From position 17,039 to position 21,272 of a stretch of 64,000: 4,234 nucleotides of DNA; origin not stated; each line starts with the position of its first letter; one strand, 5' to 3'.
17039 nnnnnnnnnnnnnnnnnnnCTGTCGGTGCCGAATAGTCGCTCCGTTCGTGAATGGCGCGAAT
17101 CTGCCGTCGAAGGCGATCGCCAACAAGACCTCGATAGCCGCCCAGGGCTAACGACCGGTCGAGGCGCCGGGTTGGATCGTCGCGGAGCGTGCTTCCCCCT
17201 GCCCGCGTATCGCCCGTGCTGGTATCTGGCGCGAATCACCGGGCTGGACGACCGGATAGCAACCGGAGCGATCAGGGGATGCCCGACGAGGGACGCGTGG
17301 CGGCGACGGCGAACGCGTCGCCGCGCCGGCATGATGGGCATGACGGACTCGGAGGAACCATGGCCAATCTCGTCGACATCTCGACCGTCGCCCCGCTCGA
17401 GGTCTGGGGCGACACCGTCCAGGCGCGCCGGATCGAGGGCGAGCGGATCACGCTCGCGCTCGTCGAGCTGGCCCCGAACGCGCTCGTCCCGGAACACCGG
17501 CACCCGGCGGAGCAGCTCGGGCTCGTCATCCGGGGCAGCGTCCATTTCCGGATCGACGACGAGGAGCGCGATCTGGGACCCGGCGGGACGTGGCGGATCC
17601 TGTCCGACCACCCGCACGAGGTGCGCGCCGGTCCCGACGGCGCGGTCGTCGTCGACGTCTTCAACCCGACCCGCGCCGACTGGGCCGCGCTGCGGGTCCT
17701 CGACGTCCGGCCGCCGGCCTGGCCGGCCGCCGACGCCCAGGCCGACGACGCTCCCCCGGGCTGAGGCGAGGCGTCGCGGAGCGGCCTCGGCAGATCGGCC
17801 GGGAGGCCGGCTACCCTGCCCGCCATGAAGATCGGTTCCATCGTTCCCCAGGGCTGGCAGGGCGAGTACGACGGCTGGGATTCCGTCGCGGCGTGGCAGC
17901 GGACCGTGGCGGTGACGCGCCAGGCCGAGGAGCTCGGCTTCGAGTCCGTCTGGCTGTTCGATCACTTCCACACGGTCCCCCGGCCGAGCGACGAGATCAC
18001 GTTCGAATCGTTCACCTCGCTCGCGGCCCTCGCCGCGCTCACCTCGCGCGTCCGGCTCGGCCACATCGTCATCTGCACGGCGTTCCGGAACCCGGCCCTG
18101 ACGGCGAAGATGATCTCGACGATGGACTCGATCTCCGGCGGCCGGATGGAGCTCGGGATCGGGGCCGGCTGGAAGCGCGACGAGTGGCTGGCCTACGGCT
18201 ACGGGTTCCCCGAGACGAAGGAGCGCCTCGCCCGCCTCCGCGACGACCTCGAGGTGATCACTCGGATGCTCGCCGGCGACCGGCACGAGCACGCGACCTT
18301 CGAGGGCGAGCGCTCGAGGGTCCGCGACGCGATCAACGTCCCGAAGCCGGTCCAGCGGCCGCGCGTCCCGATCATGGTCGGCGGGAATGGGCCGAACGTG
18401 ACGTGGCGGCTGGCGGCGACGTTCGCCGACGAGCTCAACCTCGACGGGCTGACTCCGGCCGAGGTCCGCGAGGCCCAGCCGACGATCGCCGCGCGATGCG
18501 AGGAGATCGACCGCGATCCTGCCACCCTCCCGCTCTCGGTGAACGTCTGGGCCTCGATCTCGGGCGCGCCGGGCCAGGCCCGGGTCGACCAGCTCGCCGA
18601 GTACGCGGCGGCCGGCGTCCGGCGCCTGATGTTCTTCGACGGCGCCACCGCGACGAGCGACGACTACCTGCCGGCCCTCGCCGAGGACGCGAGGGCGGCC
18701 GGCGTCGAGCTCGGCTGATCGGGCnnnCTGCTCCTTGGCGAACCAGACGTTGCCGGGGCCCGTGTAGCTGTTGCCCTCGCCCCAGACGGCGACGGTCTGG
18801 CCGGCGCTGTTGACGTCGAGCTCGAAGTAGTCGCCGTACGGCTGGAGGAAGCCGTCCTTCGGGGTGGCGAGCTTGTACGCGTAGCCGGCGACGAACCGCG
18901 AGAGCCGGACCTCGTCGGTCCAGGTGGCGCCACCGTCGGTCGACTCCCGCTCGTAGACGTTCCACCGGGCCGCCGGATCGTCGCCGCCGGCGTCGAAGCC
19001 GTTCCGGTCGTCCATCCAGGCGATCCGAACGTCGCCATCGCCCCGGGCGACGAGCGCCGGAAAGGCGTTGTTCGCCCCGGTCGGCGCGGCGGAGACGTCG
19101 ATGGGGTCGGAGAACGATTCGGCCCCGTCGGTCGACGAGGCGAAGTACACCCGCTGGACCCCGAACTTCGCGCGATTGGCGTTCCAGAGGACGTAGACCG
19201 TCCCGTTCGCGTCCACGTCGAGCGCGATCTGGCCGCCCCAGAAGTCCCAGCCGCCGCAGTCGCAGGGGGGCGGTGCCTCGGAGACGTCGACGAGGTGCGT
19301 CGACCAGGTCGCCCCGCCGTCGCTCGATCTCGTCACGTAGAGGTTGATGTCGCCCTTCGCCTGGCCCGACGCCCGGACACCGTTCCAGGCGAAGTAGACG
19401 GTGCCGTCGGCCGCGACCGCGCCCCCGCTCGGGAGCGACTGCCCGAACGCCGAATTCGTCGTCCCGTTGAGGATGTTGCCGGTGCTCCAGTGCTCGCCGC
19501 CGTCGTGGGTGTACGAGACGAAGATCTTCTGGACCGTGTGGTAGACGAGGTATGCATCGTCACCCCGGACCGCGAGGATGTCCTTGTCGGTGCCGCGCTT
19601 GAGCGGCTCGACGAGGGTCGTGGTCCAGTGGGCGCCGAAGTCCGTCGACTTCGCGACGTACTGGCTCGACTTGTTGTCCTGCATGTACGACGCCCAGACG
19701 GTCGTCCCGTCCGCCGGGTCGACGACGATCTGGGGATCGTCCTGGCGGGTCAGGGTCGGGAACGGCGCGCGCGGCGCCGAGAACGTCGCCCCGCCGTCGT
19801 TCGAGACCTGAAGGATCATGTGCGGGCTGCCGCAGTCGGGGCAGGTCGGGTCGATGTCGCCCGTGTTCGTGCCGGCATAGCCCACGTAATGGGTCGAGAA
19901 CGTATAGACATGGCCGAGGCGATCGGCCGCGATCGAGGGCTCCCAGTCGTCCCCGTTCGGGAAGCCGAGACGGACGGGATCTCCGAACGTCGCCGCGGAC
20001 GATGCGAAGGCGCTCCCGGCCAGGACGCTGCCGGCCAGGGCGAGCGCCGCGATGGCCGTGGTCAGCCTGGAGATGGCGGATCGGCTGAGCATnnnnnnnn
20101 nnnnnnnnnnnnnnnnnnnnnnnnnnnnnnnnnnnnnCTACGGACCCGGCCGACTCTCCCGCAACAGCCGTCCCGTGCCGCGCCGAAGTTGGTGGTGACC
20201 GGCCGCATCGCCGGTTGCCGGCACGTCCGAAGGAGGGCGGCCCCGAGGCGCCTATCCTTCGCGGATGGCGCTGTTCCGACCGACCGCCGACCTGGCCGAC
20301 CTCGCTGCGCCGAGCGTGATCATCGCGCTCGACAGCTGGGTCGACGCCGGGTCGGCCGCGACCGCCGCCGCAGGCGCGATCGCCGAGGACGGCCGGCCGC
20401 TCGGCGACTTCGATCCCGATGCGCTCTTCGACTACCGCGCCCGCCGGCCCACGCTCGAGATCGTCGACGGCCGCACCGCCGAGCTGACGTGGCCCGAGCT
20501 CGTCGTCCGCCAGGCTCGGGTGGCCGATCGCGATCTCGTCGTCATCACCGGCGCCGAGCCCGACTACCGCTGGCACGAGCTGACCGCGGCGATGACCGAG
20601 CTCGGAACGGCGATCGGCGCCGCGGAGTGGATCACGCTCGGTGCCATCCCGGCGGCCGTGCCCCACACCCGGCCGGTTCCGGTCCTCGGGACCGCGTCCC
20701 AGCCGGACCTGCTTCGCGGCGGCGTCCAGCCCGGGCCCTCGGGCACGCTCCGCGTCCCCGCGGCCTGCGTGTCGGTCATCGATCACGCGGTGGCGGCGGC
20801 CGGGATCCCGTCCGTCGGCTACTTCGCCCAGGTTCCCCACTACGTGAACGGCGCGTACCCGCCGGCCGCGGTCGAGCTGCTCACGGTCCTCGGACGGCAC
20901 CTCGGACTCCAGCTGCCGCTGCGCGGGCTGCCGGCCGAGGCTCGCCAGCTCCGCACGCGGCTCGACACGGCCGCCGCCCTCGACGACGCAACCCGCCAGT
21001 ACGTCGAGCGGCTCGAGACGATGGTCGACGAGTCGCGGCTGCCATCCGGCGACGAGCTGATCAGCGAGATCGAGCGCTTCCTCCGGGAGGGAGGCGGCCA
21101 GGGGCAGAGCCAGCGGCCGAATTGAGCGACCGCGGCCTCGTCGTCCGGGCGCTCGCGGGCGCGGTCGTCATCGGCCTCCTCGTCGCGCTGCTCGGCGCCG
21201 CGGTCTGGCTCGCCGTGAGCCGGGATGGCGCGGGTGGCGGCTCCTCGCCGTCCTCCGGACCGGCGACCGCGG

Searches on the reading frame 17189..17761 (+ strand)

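Call 53: search_protein_families(library=pfam, proteins=[window:17189-17761:+], max_evalue=0.001)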
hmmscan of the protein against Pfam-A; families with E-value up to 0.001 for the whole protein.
window:17189-17761:+ (191 aa): 3 families
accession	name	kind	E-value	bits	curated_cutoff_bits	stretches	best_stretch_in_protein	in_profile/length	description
PF07883.17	Cupin_2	-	7.4e-12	45.3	27.2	1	91-155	2-67/70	Cupin domain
PF02311.25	AraC_binding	-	9.1e-09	35.6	21.1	1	96-151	12-67/135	AraC-like ligand binding domain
PF16867.11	DMSP_lyase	-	4.9e-07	30.1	27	1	82-150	90-158/162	Dimethlysulfonioproprionate lyase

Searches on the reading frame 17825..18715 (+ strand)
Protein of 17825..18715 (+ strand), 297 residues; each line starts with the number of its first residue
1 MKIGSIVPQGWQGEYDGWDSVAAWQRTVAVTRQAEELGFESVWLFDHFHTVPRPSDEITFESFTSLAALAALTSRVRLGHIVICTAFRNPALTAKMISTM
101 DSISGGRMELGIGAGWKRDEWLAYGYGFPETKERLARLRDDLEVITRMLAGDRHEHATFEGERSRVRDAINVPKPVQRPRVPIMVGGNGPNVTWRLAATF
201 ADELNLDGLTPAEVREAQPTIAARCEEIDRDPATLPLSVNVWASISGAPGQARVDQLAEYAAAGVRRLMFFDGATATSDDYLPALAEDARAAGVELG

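Call 53: search_protein_families(library=pfam, proteins=[window:17825-18715:+], max_evalue=0.001)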
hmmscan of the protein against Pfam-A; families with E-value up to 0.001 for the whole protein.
window:17825-18715:+ (297 aa): 1 family
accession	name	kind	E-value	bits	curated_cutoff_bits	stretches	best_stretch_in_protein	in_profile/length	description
PF00296.26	Bac_luciferase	-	3.7e-47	161.6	27.9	1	19-261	19-246/314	Luciferase-like monooxygenase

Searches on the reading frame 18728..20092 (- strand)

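Call 53: search_protein_families(library=pfam, proteins=[window:18728-20092:-], max_evalue=0.001)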
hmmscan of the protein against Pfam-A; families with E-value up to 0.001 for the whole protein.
window:18728-20092:- (455 aa): 3 families
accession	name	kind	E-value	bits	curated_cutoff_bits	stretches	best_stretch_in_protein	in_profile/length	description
PF13088.12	BNR_2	-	6.1e-15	55.8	31.4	1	91-339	81-259/277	BNR repeat-like domain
PF02012.26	BNR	-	5.5e-07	29.1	27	0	384-392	3-11/12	BNR/Asp-box repeat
PF15902.12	Sortilin-Vps10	-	0.00069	18.9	33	0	95-212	4-117/446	Sortilin, neurotensin receptor 3,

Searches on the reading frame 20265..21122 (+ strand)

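Call 53: search_protein_families(library=pfam, proteins=[window:20265-21122:+], max_evalue=0.001)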
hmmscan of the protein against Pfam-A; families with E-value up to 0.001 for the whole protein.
window:20265-21122:+ (286 aa): 1 family
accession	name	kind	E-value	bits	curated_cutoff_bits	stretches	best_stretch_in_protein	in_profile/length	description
PF09754.15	PAC2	-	4.8e-45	154.5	25.8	1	21-235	1-213/215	PAC2 family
